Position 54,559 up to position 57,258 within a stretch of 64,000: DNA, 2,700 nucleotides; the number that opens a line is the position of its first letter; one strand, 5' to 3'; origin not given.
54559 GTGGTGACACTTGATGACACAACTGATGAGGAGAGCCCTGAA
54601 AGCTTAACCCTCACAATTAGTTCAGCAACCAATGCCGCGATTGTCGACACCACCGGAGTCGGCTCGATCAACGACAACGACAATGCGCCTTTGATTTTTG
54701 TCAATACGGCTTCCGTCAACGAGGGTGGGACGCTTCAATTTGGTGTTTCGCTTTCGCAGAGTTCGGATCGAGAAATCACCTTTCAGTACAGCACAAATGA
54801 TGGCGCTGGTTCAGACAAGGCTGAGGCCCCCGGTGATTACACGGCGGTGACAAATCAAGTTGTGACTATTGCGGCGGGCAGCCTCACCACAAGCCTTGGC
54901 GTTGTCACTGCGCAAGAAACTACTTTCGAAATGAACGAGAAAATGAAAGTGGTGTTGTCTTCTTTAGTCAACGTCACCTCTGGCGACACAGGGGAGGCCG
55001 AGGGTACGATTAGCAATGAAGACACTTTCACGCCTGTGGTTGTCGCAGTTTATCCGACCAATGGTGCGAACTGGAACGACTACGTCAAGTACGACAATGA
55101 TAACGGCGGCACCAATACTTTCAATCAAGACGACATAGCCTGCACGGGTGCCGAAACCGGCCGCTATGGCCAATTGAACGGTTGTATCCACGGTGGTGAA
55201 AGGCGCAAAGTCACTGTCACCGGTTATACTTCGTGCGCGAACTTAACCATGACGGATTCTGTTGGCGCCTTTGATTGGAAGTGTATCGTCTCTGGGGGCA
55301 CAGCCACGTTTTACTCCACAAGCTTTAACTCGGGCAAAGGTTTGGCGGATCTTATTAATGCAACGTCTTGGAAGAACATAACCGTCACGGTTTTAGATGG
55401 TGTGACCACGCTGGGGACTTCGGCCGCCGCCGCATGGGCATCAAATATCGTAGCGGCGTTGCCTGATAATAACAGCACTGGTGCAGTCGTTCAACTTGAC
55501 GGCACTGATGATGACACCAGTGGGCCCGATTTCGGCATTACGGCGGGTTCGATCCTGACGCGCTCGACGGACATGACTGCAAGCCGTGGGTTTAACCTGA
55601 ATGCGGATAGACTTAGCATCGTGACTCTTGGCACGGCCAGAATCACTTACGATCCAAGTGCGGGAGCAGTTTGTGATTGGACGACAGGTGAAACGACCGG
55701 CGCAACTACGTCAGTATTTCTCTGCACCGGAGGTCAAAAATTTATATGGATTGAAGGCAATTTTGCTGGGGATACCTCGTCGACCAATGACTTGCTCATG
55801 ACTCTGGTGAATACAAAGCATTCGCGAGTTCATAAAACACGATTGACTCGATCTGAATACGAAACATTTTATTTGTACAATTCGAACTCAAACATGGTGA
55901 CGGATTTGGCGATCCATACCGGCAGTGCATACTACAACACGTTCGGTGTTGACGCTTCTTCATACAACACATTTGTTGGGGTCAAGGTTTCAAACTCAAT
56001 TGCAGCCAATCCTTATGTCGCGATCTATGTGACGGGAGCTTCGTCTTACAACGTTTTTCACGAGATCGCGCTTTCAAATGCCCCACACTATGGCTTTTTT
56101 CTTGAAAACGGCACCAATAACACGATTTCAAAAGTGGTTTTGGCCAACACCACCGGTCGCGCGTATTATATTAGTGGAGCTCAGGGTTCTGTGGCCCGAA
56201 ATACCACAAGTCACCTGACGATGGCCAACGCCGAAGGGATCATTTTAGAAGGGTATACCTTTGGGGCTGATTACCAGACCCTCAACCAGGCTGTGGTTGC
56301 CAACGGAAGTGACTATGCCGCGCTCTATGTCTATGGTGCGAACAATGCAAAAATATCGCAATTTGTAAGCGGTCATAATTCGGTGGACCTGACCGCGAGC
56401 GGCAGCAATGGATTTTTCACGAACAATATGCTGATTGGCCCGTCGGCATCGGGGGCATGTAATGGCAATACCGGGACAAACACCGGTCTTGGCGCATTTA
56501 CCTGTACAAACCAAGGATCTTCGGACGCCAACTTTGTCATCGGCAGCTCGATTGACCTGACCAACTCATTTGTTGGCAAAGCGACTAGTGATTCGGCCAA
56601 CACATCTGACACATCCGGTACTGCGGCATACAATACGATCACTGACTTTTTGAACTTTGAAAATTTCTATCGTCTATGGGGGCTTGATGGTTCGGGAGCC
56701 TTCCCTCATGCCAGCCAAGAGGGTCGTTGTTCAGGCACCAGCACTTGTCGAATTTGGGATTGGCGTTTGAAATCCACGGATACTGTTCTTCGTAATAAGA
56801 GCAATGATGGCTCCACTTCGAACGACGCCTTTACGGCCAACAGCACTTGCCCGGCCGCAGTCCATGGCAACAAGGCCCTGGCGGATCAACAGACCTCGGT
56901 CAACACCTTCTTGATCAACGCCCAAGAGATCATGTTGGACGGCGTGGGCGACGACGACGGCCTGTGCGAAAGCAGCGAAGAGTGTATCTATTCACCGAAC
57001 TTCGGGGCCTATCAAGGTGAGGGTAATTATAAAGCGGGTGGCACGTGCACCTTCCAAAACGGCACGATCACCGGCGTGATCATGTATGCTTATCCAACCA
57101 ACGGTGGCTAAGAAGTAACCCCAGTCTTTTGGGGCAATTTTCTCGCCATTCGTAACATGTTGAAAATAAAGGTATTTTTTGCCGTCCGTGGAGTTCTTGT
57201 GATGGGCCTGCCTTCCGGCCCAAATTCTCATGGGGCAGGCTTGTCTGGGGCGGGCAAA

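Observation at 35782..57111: One 21.3-kb ORF encodes a ~7,100-aa modular lipoprotein with an unusual domain combination and no adjacent secretion genes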

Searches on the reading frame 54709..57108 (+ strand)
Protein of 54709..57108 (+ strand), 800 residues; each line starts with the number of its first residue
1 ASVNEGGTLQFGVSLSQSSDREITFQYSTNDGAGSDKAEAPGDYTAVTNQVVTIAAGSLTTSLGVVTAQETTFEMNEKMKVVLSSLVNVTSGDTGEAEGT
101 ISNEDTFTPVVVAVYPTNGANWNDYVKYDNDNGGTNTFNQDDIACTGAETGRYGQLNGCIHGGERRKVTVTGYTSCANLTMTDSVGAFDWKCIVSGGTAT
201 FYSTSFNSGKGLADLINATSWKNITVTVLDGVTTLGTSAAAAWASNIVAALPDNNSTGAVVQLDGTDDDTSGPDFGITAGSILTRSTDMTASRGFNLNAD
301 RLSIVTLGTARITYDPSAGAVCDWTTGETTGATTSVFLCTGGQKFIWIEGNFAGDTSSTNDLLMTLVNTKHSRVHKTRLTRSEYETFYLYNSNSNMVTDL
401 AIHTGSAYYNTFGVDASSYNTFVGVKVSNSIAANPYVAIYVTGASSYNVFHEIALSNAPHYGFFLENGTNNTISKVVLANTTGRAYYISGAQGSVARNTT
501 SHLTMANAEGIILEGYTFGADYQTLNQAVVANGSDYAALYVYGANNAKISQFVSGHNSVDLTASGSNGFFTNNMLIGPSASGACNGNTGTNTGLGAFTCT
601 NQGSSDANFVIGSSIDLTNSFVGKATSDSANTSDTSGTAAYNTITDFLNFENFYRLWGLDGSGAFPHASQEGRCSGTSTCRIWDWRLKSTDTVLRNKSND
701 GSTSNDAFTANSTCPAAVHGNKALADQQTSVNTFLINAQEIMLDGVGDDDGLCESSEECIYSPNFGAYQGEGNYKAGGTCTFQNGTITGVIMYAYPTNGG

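Call 7: search_protein_families(library=pfam, proteins=[window:54709-57108:+], max_evalue=0.01)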
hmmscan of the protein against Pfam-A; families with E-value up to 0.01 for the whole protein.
window:54709-57108:+ (800 aa): 0 families

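Call 15: search_protein_families(library=ncbifam, proteins=[window:55000-57108:+], max_evalue=1)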
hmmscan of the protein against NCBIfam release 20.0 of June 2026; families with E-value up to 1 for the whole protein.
window:55000-57108:+ (703 aa): 0 families

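Call 16: search_protein_families(library=pfam, proteins=[window:55000-57108:+], max_evalue=5)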
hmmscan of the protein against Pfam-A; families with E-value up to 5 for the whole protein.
window:55000-57108:+ (703 aa): 0 families

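Call 18: search_solved_structures(query=window:55000-57108:+, max_evalue=10)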
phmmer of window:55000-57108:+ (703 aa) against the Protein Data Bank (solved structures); distinct sequences matched with E-value up to 10: 0.

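Call 20: find_homologous_proteins(query=window:55075-57108:+, max_evalue=0.001)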
Query window:55075-57108:+ (678 aa): 13 proteins with E <= 0.001 among 8000 candidates.
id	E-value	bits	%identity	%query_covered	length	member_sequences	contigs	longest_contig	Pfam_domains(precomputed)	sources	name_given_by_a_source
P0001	5.2e-174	599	47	100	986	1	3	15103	PF03160.21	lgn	-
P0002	3.9e-104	368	37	100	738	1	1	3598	-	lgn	-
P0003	2.8e-102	362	36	92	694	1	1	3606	PF13229.13,PF05048.20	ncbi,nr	ncbi:MAG TPA: right-handed parallel beta-helix repeat-containing protein, partial [Bdellovibrionales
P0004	1.9e-100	355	37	100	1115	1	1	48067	-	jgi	jgi:hypothetical protein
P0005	4.2e-100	354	35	100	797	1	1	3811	PF13229.13,PF05048.20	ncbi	ncbi:MAG: right-handed parallel beta-helix repeat-containing protein, partial [Bdellovibrionia bacte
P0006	5.6e-78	281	34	100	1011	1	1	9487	-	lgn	-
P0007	9.1e-77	277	33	100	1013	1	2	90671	PF01833.31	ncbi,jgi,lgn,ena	jgi:hypothetical protein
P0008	1.0e-60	224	44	34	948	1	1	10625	-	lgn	-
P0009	4.4e-52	196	33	97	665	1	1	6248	-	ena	-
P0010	1.5e-46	177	32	100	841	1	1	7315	PF13229.13,PF00041.28,PF05048.20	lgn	-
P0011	2.6e-35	140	28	100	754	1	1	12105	PF05048.20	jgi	jgi:parallel beta-helix repeat protein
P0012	2.9e-20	91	27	96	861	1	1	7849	-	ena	-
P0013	4.2e-13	67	29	23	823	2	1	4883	PF13229.13,PF13205.13,PF05048.20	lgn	-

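Call 29: find_encoding_contigs(protein=P0007, flank=8000, max_places=2)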
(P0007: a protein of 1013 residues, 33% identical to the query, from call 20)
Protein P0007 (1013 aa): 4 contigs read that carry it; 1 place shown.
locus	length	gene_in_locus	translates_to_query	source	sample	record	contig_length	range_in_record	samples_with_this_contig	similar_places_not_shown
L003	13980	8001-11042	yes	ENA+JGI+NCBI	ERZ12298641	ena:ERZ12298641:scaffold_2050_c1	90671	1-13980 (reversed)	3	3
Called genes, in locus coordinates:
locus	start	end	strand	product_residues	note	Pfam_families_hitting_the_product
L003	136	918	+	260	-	PF01618:MotA_ExbB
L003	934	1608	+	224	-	PF13677:MotB_plug, PF00691:OmpA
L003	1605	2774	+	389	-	-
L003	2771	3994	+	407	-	-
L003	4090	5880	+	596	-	PF00672:HAMP, PF07228:SpoIIE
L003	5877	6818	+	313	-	-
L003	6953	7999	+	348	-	-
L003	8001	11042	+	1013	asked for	PF01833:TIG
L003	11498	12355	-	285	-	PF05168:HEPN (faint)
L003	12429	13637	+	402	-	PF13191:AAA_16 (faint), PF00004:AAA, PF07728:AAA_5 (faint)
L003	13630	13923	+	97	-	-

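Call 30: find_encoding_contigs(protein=P0004, flank=8000, max_places=2)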
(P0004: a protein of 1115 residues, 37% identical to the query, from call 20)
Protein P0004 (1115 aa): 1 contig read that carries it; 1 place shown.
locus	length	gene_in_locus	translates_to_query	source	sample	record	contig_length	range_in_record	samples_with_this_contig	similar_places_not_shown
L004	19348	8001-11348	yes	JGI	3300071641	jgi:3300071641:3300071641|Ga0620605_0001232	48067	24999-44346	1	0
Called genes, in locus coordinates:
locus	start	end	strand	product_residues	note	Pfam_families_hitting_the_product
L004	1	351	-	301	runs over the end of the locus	-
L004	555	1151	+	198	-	-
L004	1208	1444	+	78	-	-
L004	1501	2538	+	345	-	PF08240:ADH_N, PF01262:AlaDh_PNT_C, PF02826:2-Hacid_dh_C (weak), PF00107:ADH_zinc_N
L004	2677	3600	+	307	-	-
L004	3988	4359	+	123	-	-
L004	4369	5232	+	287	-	PF01381:HTH_3 (faint)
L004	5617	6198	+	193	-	-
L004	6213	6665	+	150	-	-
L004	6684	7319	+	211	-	PF02798:GST_N, PF13417:GST_N_3, PF13409:GST_N_2, PF00043:GST_C, PF14497:GST_C_3, PF13410:GST_C_2 (weak)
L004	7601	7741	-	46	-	-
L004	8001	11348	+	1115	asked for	-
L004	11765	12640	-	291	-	PF22322:DUF6973 (faint)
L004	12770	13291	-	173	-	PF08212:Lipocalin_2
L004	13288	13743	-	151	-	-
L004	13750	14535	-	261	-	PF00106:adh_short, PF08659:KR, PF13561:adh_short_C2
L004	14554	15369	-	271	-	PF01223:Endonuclease_NS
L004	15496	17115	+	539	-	PF14716:HHH_8, PF14520:HHH_5 (weak), PF02811:PHP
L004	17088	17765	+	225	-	PF00730:HhH-GPD, PF00633:HHH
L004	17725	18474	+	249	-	PF01138:RNase_PH, PF03725:RNase_PH_C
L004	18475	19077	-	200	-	-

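Call 32: find_related_loci(query=A1, collection=genome_contigs, flank=10000)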
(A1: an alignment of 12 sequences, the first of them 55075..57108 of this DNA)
Query A1 (678 aa) in genome_contigs; peptide patterns used: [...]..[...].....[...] (x = any residue, [..] = any of these).
260 stretches matched a pattern; 221 encode a relative of the query (tblastn E <= 1e-3); the best 80 are kept; 80 distinct loci.
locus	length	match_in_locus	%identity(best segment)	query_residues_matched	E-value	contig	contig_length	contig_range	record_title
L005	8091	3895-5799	42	1-677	3e-142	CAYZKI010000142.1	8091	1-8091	MAG TPA_asm: uncultured Bacteriovoracaceae bacterium isolate binchicken_co276_19 genome assembly, contig: NODE_7557_leng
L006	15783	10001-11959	41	1-677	6e-139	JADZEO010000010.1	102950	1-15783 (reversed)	MAG: Bdellovibrionales bacterium isolate SJ826 c_000000030678, whole genome shotgun sequence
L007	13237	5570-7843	39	2-676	6e-135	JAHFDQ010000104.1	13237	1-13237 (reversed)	MAG: Archangiaceae bacterium isolate nzgw249 NODE_6891_length_13238_cov_2.807425, whole genome shotgun sequence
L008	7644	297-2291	40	1-677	1e-128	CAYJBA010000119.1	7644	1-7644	MAG TPA_asm: uncultured Bacteriovoracaceae bacterium isolate ERP119705_co9_199 genome assembly, contig: NODE_14429_lengt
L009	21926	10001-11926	38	9-678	4e-123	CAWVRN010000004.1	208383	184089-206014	MAG TPA_asm: uncultured Bdellovibrio sp. isolate ERR3589585_binner123_56 genome assembly, contig: ERZ7462356.9, whole ge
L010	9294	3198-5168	39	1-677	1e-122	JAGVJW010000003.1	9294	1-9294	MAG: bacterium isolate SW_29 c_000000149230, whole genome shotgun sequence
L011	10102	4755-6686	38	3-678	5e-119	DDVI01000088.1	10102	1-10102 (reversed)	MAG TPA_asm: Bdellovibrionaceae bacterium UBA2316 UBA2316_contig_1714, whole genome shotgun sequence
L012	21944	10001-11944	38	12-677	4e-117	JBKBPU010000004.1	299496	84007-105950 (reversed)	MAG: Pseudobdellovibrio sp. isolate 21I_061.bin.6 NODE_50_length_299496_cov_14.584648, whole genome shotgun sequence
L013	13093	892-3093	38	1-677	5e-109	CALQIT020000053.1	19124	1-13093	MAG: Streptomyces griseus isolate HRS-HS12-bin-158 genome assembly, contig: HRSG-H12-C3219, whole genome shotgun sequenc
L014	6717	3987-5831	38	1-677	5e-108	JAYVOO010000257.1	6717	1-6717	MAG: Oligoflexia bacterium isolate GL72_DN_concoct_181 GL72_DN_concoct_181_256, whole genome shotgun sequence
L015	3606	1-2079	36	52-677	6e-107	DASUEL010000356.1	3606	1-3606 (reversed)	MAG TPA_asm: Bdellovibrionales bacterium isolate SMAG_U1352 k141_111884, whole genome shotgun sequence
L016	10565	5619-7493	35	19-677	8e-101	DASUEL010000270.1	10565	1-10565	MAG TPA_asm: Bdellovibrionales bacterium isolate SMAG_U1352 k141_1074363, whole genome shotgun sequence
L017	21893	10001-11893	36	1-677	5e-99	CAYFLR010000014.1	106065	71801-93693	MAG TPA_asm: uncultured bacterium isolate ERP019367_co2_29 genome assembly, contig: NODE_205_length_106065_cov_3.196491,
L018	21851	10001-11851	35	21-677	2e-97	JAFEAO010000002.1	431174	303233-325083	MAG: Bdellovibrionales bacterium isolate SZAS-1 PROT-KAN-3__2__length-431174, whole genome shotgun sequence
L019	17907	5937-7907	34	2-674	5e-96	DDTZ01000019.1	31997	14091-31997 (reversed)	MAG TPA_asm: Bdellovibrionaceae bacterium UBA2351 UBA2351_contig_5053, whole genome shotgun sequence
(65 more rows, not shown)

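Call 34: predict_structure(alignment_id=A1)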
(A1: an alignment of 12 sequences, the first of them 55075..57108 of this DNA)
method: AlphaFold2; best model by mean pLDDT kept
length: 678 residues; sequences in the alignment: 12
mean_pLDDT: 72.1   pTM: 0.84
mean pLDDT of the five models: 72.1, 67.0, 66.4, 62.4, 61.3
residues with pLDDT >= 90: 32; 70-90: 392; 50-70: 187; < 50: 67
segments of 3 or more residues with pLDDT < 50: 1-42, 147-149, 396-398, 413-415, 577-584, 604-607
pLDDT, mean of each block of 10 residues (from residue 1): 35 38 40 39 70 86 81 77 75 80 87 83 78 65 55 70 87 80 89 65 59 73 85 66 84 84 84 86 71 88 79 76 85 85 83 86 75 74 79 57 82 57 72 68 74 73 64 76 82 83 64 63 61 80 78 74 83 59 54 62 55 77 69 78 76 63 69 68
secondary structure, 60 per line:
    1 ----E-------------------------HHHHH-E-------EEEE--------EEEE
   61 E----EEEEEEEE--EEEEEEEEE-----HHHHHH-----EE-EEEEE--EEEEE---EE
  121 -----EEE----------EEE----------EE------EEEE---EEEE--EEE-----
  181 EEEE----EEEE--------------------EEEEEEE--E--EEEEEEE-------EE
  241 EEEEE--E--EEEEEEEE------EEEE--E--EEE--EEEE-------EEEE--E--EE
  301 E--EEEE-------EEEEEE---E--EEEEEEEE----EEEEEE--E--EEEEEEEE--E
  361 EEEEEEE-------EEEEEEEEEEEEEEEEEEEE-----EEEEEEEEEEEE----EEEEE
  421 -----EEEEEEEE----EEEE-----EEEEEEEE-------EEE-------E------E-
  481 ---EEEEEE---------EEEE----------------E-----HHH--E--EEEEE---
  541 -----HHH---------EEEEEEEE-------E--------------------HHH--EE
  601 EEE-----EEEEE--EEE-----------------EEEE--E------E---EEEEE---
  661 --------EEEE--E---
elements in order (helices of 4 or more, strands of 3 or more residues): H31-35 E45-48 E57-61 E66-73 E76-84 H90-95 E104-108 E111-115 E126-128 E139-141 E160-163 E167-170 E173-175 E181-184 E189-192 E213-219 E225-231 E239-245 E251-258 E265-268 E274-276 E279-282 E290-293 E299-301 E304-307 E315-320 E327-334 E339-344 E350-357 E360-367 E375-394 E400-411 E416-420 E426-433 E438-441 E447-454 E462-464 E484-489 E499-502 E533-537 E558-565 E599-603 E609-613 E616-618 E636-639 E653-657 E669-672

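Call 38: fold_search(model_id=the predicted structure, library=pdb)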
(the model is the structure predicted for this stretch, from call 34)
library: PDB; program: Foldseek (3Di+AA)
matches with E <= 10: 403; with E <= 0.001: 10
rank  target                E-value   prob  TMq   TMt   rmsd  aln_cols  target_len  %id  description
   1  7w1c_A                1.5e-04  1.00  0.27  0.28  20.8       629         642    8  Crystal structure of Klebsiella pneumoniae K1 capsule-specific polysaccharide lyase in a P1 crystal form (released 2022-05-18)
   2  2uvf_B                2.2e-04  1.00  0.28  0.33  11.3       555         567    9  Structure of Yersinia enterocolitica Family 28 Exopolygalacturonase in Complex with Digalaturonic Acid (released 2007-05-08)
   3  7xz9_A                3.6e-04  1.00  0.31  0.45   9.1       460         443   11  Mutant (E236A) of the N-terminal domain of fucoidan lyase FdlA (released 2022-09-28)
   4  2uve_B                3.6e-04  1.00  0.26  0.29  14.4       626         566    9  Structure of Yersinia enterocolitica Family 28 Exopolygalacturonase (released 2007-05-08)
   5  6k0s_A                5.0e-04  1.00  0.29  0.34  16.5       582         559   10  Catalytic domain of GH87 alpha-1,3-glucanase D1069A in complex with nigerose (released 2019-12-25)
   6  7xz7_A                5.9e-04  1.00  0.29  0.42   8.5       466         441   11  Mutant (D137A) of the N-terminal domain of fucoidan lyase FdlA (released 2022-09-28)
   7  6k0p_A                6.5e-04  1.00  0.29  0.34  17.4       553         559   10  Catalytic domain of GH87 alpha-1,3-glucanase D1045A in complex with nigerose (released 2019-12-25)
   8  7xzd_B                6.8e-04  1.00  0.32  0.46   8.0       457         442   11  Mutant (F179A) of the N-terminal domain of fucoidan lyase FdlA (released 2022-09-28)
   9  7xzc_B                7.8e-04  1.00  0.32  0.47   8.1       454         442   11  Mutant (R240A) of the N-terminal domain of fucoidan lyase FdlA (released 2022-09-28)
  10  7w1c_C                8.5e-04  1.00  0.27  0.29  20.3       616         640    9  Crystal structure of Klebsiella pneumoniae K1 capsule-specific polysaccharide lyase in a P1 crystal form (released 2022-05-18)
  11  7c7d_A                1.1e-03  1.00  0.28  0.34  15.6       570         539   11  Crystal structure of the catalytic unit of thermostable GH87 alpha-1,3-glucanase from Streptomyces thermodiastaticus s (released 2020-11-11)
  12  7w1c_D                1.1e-03  0.93  0.19  0.21  20.8       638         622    9  Crystal structure of Klebsiella pneumoniae K1 capsule-specific polysaccharide lyase in a P1 crystal form (released 2022-05-18)
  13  3jur_A                1.2e-03  1.00  0.30  0.45   7.6       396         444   10  The crystal structure of a hyperthermoactive Exopolygalacturonase from Thermotoga maritima (released 2009-11-17)
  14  7xze_A                1.2e-03  1.00  0.28  0.40   9.5       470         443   11  Mutant (H176A) of the N-terminal domain of fucoidan lyase FdlA (released 2022-09-28)
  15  5olp_A                1.3e-03  1.00  0.26  0.38  11.4       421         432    8  Galacturonidase (released 2017-11-29)
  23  7w1c_E                2.5e-03  0.99  0.27  0.28  21.0       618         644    8  Crystal structure of Klebsiella pneumoniae K1 capsule-specific polysaccharide lyase in a P1 crystal form (released 2022-05-18)
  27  7w1c_B                3.5e-03  0.98  0.25  0.26  23.7       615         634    7  Crystal structure of Klebsiella pneumoniae K1 capsule-specific polysaccharide lyase in a P1 crystal form (released 2022-05-18)
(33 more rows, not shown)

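Call 60: search_solved_structures(query=A1, max_evalue=1)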
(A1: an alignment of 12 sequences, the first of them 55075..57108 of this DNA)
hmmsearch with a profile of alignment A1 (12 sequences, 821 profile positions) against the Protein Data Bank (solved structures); distinct sequences matched with E-value up to 1: 7.
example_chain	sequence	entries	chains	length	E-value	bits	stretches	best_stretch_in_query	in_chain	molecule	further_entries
4nk8_A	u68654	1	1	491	0.00074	21.3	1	306-564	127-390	Poly(beta-D-mannuronate) C5 epimerase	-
4ozz_A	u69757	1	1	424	0.00078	21.2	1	306-564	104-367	Poly(beta-D-mannuronate) C5 epimerase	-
4ozy_A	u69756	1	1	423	0.00097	20.9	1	306-564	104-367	Poly(beta-D-mannuronate) C5 epimerase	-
4nk6_A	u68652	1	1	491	0.0019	19.9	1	307-564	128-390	Poly(beta-D-mannuronate) C5 epimerase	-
2pyg_A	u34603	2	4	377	0.014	17.1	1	428-590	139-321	Poly(beta-D-mannuronate) C5 epimerase 4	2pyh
8xfq_A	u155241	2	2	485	0.061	14.9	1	452-613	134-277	mannuronan 5-epimerase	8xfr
8ja4_A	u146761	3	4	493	0.069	14.8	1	451-612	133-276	mannuronan 5-epimerase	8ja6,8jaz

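Call 71: search_protein_families(library=ncbifam, alignment_id=A1, max_evalue=0.01)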
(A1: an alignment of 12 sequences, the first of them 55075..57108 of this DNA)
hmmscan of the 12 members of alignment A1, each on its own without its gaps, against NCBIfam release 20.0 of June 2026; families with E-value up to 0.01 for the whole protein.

A. member 1, window:55075-57108:+ (678 aa): 0 families

B. families by the number of members that match (of 12 scanned): 7 families
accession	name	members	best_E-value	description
TIGR03804.1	para_beta_helix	3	9.4e-06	parallel beta-helix repeat protein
NF058597.1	CoaZ_rpt_PGGG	1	1.4e-06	choice-of-anchor Z repeating domain-containing protein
TIGR04247.1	NosD_copper_fam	1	5.4e-05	nitrous oxide reductase family maturation protein NosD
NF000535.3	MSCRAMM_SdrC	1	0.0027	MSCRAMM family adhesin SdrC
NF012181.0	MSCRAMM_SdrD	1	0.0032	MSCRAMM family adhesin SdrD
NF033609.2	MSCRAMM_ClfA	1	0.006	MSCRAMM family adhesin clumping factor ClfA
NF033845.1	MSCRAMM_ClfB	1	0.0066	MSCRAMM family adhesin clumping factor ClfB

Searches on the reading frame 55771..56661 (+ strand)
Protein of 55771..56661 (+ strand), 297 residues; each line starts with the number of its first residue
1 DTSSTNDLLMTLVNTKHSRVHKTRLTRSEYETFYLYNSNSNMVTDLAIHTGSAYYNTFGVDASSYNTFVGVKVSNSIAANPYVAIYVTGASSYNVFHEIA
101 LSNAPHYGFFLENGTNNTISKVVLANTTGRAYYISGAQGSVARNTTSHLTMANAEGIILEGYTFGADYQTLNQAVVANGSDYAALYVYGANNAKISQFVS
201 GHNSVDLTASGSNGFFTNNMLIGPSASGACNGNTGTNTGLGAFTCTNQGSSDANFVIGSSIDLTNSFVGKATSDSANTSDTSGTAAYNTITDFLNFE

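Call 56: search_protein_families(library=pfam, proteins=[window:55771-56661:+], max_evalue=10)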
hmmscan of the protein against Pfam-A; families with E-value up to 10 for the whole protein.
window:55771-56661:+ (297 aa): 2 families
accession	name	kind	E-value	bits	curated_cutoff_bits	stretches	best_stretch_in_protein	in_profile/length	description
PF13229.12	Beta_helix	-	0.0018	18.3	25.9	2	12-97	74-154/158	Right handed beta helix region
PF02298.23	Cu_bind_like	-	0.039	14.4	20.8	1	190-219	47-76/84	Plastocyanin-like domain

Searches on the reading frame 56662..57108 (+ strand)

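Call 56: search_protein_families(library=pfam, proteins=[window:56662-57108:+], max_evalue=10)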
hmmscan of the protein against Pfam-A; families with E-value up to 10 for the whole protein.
window:56662-57108:+ (149 aa): 1 family
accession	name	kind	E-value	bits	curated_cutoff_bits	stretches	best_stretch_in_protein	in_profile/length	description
PF02927.20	CelD_N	-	0.16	13.2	24.6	1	75-124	27-78/86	Cellulase N-terminal ig-like domain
